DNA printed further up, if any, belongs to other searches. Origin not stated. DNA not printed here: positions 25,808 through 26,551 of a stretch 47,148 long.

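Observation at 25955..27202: Single-ORF fusion of arsenite methyltransferase ArsM with an ArsN2-type acetyltransferase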

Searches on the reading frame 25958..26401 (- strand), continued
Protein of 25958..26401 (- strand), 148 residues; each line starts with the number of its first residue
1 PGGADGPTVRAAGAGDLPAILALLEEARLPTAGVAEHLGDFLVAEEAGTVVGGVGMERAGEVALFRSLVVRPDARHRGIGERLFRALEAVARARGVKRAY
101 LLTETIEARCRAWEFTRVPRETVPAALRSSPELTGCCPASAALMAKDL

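Call 29: search_protein_families(library=pfam, proteins=[P0136, P0137, P0146, P0165, P0168, P0169, P0188, P0210, P0222, P0248], max_evalue=0.000001)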
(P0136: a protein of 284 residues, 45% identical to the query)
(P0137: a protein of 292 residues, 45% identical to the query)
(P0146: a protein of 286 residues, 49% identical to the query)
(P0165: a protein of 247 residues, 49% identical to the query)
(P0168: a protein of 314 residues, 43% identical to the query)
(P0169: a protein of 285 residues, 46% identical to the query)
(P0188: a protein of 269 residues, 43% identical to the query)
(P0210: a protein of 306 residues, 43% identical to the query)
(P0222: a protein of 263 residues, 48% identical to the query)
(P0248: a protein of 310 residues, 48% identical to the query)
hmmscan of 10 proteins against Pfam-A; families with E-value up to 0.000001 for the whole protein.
P0136 (284 aa): 4 families
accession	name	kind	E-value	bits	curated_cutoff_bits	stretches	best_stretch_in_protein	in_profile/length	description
PF01451.26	LMWPc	-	9.2e-20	71.8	23.2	1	149-277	1-143/144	Low molecular weight phosphotyrosine protein phosphatase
PF13508.13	Acetyltransf_7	-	1.1e-11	45.3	27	1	37-113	4-83/84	Acetyltransferase (GNAT) domain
PF00583.31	Acetyltransf_1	-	4.1e-11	43.6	20.7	1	34-112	31-116/116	Acetyltransferase (GNAT) family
PF13673.13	Acetyltransf_10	-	1.8e-08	34.9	23.6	1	38-117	33-112/128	Acetyltransferase (GNAT) domain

P0137 (292 aa): 4 families
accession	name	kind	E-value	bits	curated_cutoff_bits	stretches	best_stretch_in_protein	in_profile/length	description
PF01451.26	LMWPc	-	3.7e-20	73.1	23.2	1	153-282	1-143/144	Low molecular weight phosphotyrosine protein phosphatase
PF13508.13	Acetyltransf_7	-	1e-12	48.6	27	1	41-117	4-83/84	Acetyltransferase (GNAT) domain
PF00583.31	Acetyltransf_1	-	4.3e-12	46.8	20.7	1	36-116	29-116/116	Acetyltransferase (GNAT) family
PF13673.13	Acetyltransf_10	-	2.4e-08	34.5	23.6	1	41-122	32-113/128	Acetyltransferase (GNAT) domain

P0146 (286 aa): 2 families
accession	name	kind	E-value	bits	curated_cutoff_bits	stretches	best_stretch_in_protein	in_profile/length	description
PF00583.31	Acetyltransf_1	-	8.8e-10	39.3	20.7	1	168-252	27-116/116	Acetyltransferase (GNAT) family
PF13508.13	Acetyltransf_7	-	1.3e-09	38.7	27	1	177-253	4-83/84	Acetyltransferase (GNAT) domain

P0165 (247 aa): 3 families
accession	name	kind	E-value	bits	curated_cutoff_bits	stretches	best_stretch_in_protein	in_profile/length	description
PF13508.13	Acetyltransf_7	-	2e-13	50.9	27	1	135-211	4-83/84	Acetyltransferase (GNAT) domain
PF00583.31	Acetyltransf_1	-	4.5e-13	49.9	20.7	1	130-210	29-116/116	Acetyltransferase (GNAT) family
PF13673.13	Acetyltransf_10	-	1.9e-07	31.6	23.6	1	134-216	31-113/128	Acetyltransferase (GNAT) domain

P0168 (314 aa): 5 families
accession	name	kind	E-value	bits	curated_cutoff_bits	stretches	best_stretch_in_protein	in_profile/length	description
PF00583.31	Acetyltransf_1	-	2.3e-27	96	20.7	2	5-111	4-116/116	Acetyltransferase (GNAT) family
PF13508.13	Acetyltransf_7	-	2.3e-20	73.2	27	1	37-112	5-83/84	Acetyltransferase (GNAT) domain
PF13302.13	Acetyltransf_3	-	6.2e-13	50.1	25.4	1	158-289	3-138/138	Acetyltransferase (GNAT) domain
PF13673.13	Acetyltransf_10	-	3.1e-09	37.3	23.6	0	37-117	33-113/128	Acetyltransferase (GNAT) domain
PF08445.16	FR47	-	2.2e-08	34.4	22.1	0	235-291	25-80/86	FR47-like protein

P0169 (285 aa): 3 families
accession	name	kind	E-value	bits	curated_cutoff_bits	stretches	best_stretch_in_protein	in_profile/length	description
PF01451.26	LMWPc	-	1.1e-18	68.3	23.2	1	13-135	1-144/144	Low molecular weight phosphotyrosine protein phosphatase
PF13508.13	Acetyltransf_7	-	9.4e-09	36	27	1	176-253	4-83/84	Acetyltransferase (GNAT) domain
PF00583.31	Acetyltransf_1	-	7.4e-08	33.1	20.7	1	171-252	29-116/116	Acetyltransferase (GNAT) family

P0188 (269 aa): 3 families
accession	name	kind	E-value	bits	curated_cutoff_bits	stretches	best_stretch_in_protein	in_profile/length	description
PF01451.26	LMWPc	-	8.2e-13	49.2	23.2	1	5-111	18-144/144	Low molecular weight phosphotyrosine protein phosphatase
PF00583.31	Acetyltransf_1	-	1.3e-09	38.7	20.7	1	157-236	30-116/116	Acetyltransferase (GNAT) family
PF13508.13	Acetyltransf_7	-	3e-09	37.6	27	1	161-236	4-82/84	Acetyltransferase (GNAT) domain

P0210 (306 aa): 4 families
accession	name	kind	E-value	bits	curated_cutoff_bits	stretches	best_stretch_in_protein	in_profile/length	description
PF13508.13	Acetyltransf_7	-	2e-11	44.5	27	1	51-128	3-83/84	Acetyltransferase (GNAT) domain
PF00583.31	Acetyltransf_1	-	2.4e-11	44.4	20.7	1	46-127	28-116/116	Acetyltransferase (GNAT) family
PF12019.13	GspH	-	6.4e-09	36.7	21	1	202-300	1-108/108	Type II transport protein GspH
PF13673.13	Acetyltransf_10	-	1.7e-07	31.7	23.6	1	51-132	31-112/128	Acetyltransferase (GNAT) domain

P0222 (263 aa): 4 families
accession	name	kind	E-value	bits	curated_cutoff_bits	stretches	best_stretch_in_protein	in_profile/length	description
PF08241.18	Methyltransf_11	-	3.2e-12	47.4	21.2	1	2-51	46-95/95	Methyltransferase domain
PF13847.12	Methyltransf_31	-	2e-10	41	27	1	2-55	58-113/145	Methyltransferase domain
PF13649.12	Methyltransf_25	-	1.6e-07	32.3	27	1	2-47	50-97/97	Methyltransferase domain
PF00583.31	Acetyltransf_1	-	4.4e-07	30.6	20.7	1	151-216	34-101/116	Acetyltransferase (GNAT) family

P0248 (310 aa): 4 families
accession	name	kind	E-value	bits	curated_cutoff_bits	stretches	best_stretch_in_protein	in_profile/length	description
PF00583.31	Acetyltransf_1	-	1.2e-21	77.6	20.7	2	179-284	16-116/116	Acetyltransferase (GNAT) family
PF13508.13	Acetyltransf_7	-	5.4e-15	56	27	1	36-112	4-83/84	Acetyltransferase (GNAT) domain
PF13302.13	Acetyltransf_3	-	2.8e-09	38.2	25.4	1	147-285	1-138/138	Acetyltransferase (GNAT) domain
PF13673.13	Acetyltransf_10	-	2.3e-07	31.3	23.6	0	36-118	32-114/128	Acetyltransferase (GNAT) domain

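Call 66: predict_structure(alignment_id=A2)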
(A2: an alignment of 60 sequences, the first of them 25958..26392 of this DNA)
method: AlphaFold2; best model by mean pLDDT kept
length: 145 residues; sequences in the alignment: 60
mean_pLDDT: 92.4   pTM: 0.86
mean pLDDT of the five models: 92.4, 92.4, 92.0, 91.7, 91.2
residues with pLDDT >= 90: 114; 70-90: 26; 50-70: 4; < 50: 1
segments of 3 or more residues with pLDDT < 50: none
pLDDT, mean of each block of 10 residues (from residue 1): 86 97 91 95 95 96 93 91 97 96 93 94 87 78 97
secondary structure, 60 per line:
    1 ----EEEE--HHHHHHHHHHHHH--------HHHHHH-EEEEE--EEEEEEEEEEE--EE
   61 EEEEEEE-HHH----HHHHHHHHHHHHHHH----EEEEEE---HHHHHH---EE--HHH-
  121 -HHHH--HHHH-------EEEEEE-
elements in order: E5-8 H11-23 H32-37 E39-43 E46-56 E59-67 H76-90 E95-100 H104-109 H122-125 H128-131 E139-144

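Call 69: fold_search(model_id=the predicted structure, library=pdb)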
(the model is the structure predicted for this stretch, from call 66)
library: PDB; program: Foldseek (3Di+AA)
matches with E <= 10: 1297; with E <= 0.001: 757
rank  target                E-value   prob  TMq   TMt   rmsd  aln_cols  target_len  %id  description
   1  2r8v                  6.6e-12  1.00  0.85  0.31   2.7       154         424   23  Native structure of N-acetylglutamate synthase from Neisseria gonorrhoeae (released 2008-01-15)
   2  5yo2_A                7.6e-11  1.00  0.80  0.70   3.6       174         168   25  The crystal structure of Rv2747 from Mycobacterium tuberculosis in complex with Acetyl CoA and L-Arginine (released 2018-11-07)
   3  3d2p_A                1.3e-10  1.00  0.83  0.30   2.5       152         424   21  Crystal structure of N-acetylglutamate synthase from Neisseria gonorrhoeae complexed with coenzyme A and L-arginine (released 2008-12-23)
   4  5yge_B                2.0e-10  1.00  0.77  0.67   5.0       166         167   23  ArgA complexed with AceCoA and glutamate (released 2017-10-11)
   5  5yge_A                2.4e-10  1.00  0.77  0.66   5.3       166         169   24  ArgA complexed with AceCoA and glutamate (released 2017-10-11)
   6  5yo2_B                2.7e-10  1.00  0.79  0.70   3.5       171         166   25  The crystal structure of Rv2747 from Mycobacterium tuberculosis in complex with Acetyl CoA and L-Arginine (released 2018-11-07)
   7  3e0k                  3.2e-09  1.00  0.78  0.78   2.1       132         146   20  Crystal structure of C-termianl domain of N-acetylglutamate synthase from Vibrio parahaemolyticus (released 2008-08-19)
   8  9cr5_A                3.4e-09  1.00  0.80  0.69   3.7       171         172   20  Crystal structure of GNAT superfamily acetyltransferase PA2271 from Pseudomonas aeruginosa (released 2025-05-28)
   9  9cr5_B                5.8e-09  1.00  0.78  0.67   4.4       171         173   23  Crystal structure of GNAT superfamily acetyltransferase PA2271 from Pseudomonas aeruginosa (released 2025-05-28)
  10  2fia_B                2.4e-08  1.00  0.70  0.65   4.9       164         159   19  The crystal structure of the acetyltransferase from Enterococcus faecalis (released 2006-02-14)
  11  3d8p_B                3.4e-08  1.00  0.76  0.69   3.4       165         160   12  Crystal structure of acetyltransferase of GNAT family (NP_373092.1) from STAPHYLOCOCCUS AUREUS MU50 at 2.20 A resoluti (released 2008-10-28)
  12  6nbw_N                4.1e-08  1.00  0.70  0.61  11.4       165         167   23  Ternary Complex of Beta/Gamma-Actin with Profilin and AnCoA-NAA80 (released 2020-01-29)
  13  2q7b                  4.7e-08  1.00  0.73  0.65   3.9       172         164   19  Crystal structure of acetyltransferase (NP_689019.1) from Streptococcus agalactiae 2603 at 2.00 A resolution (released 2007-06-26)
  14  3f0a                  5.6e-08  1.00  0.69  0.64   4.4       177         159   15  Structure of a putative n-acetyltransferase (ta0374) in complex with acetyl-coa from thermoplasma acidophilum (released 2008-11-11)
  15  4pv6_F                6.0e-08  1.00  0.77  0.74   3.7       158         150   18  Crystal Structure Analysis of Ard1 from Thermoplasma volcanium (released 2015-01-21)
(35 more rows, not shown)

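Call 80: find_encoding_contigs(protein=P0122, flank=4000, max_places=3)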
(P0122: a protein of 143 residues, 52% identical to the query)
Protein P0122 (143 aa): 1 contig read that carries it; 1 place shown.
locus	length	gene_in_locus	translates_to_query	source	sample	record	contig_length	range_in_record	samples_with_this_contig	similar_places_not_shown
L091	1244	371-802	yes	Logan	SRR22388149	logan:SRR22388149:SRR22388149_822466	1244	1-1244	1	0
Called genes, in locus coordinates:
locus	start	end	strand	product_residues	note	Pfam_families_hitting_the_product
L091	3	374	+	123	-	?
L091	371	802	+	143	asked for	PF00583:Acetyltransf_1, PF13673:Acetyltransf_10, PF13508:Acetyltransf_7, PF08445:FR47 (weak)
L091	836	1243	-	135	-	?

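Call 82: find_encoding_contigs(protein=P0125, flank=4000, max_places=3)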
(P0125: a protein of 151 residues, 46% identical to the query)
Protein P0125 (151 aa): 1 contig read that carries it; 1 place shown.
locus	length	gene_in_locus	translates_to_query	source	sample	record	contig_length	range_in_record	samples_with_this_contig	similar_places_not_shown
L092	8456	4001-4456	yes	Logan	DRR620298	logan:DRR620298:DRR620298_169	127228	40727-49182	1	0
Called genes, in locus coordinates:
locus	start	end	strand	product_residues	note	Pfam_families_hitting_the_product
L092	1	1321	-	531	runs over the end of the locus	PF00072:Response_reg, PF00989:PAS (faint), PF08448:PAS_4 (weak), PF13426:PAS_9 (faint), PF13188:PAS_8, PF08447:PAS_3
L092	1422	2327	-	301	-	PF03313:SDH_alpha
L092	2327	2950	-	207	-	-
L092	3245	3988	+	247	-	PF01135:PCMT, PF06325:PrmA, PF01209:Ubie_methyltran, PF13489:Methyltransf_23, PF13847:Methyltransf_31, PF08241:Methyltransf_11, PF08242:Methyltransf_12, PF13649:Methyltransf_25, +1 more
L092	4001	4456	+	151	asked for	PF00583:Acetyltransf_1, PF13673:Acetyltransf_10 (weak), PF13508:Acetyltransf_7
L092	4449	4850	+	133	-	PF12840:HTH_20, PF01022:HTH_5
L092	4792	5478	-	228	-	-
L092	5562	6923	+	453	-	PF00092:VWA, PF13519:VWA_2 (weak)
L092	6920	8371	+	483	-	-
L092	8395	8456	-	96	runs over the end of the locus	PF13145:Rotamase_2 (weak), PF13616:Rotamase_3, PF00639:Rotamase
